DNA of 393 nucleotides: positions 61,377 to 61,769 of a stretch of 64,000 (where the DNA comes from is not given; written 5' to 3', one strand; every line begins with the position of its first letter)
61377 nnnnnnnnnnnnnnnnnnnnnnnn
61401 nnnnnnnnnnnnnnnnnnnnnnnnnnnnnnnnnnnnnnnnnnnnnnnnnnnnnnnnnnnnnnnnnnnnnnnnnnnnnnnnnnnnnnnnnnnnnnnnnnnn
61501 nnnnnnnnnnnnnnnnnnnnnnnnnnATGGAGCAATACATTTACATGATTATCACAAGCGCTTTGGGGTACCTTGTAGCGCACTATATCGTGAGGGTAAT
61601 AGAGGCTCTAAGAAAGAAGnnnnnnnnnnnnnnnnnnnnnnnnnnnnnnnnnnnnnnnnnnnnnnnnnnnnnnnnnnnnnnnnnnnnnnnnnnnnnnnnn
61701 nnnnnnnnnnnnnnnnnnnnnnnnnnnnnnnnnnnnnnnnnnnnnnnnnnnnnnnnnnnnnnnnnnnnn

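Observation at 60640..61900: Unannotated mini-gene cluster right after the CRISPR array: duplicated small TM peptide + RHH protein modules plus a third Lys-tailed peptide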

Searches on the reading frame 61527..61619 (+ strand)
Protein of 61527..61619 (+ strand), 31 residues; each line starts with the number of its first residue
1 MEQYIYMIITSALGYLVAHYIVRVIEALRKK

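Call 5: search_protein_families(library=pfam, max_evalue=10, proteins=[window:61527-61619:+])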
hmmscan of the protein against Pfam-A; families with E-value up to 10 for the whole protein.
seq(31 aa): 2 families
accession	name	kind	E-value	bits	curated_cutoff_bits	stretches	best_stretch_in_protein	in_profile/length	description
PF11120.13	CBP_BcsF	-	0.024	15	23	1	7-30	14-37/60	Cellulose biosynthesis protein BcsF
PF08498.15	Sterol_MT_C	-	0.22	12.1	21.7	1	8-29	4-25/66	Sterol methyltransferase C-terminal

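Call 6: search_protein_families(library=phrogs, max_evalue=10, proteins=[window:61527-61619:+])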
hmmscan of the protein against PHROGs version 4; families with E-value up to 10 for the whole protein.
seq(31 aa): 2 families
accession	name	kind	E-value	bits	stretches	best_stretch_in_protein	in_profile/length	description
phrog_23152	-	unknown function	0.072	13.8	1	19-30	23-34/35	-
phrog_38411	-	unknown function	0.096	13.8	1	5-24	90-111/120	-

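Call 13: search_protein_families(library=ncbifam, max_evalue=10, proteins=[window:61527-61619:+])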
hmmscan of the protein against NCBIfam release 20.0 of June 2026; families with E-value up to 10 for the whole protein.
seq(31 aa): 2 families
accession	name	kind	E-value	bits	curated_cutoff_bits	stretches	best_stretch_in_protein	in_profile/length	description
TIGR03493.1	cellullose_BcsF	equivalog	0.0088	16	56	1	8-30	15-37/62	cellulose biosynthesis protein BcsF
TIGR02327.1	int_mem_ywzB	hypoth_equivalog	0.024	15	39.65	1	6-27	39-60/68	DUF1146 family protein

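Call 14: search_protein_families(library=padloc, max_evalue=10, proteins=[window:61527-61619:+])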
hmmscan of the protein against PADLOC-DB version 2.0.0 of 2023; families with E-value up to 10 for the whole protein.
seq(31 aa): 0 families
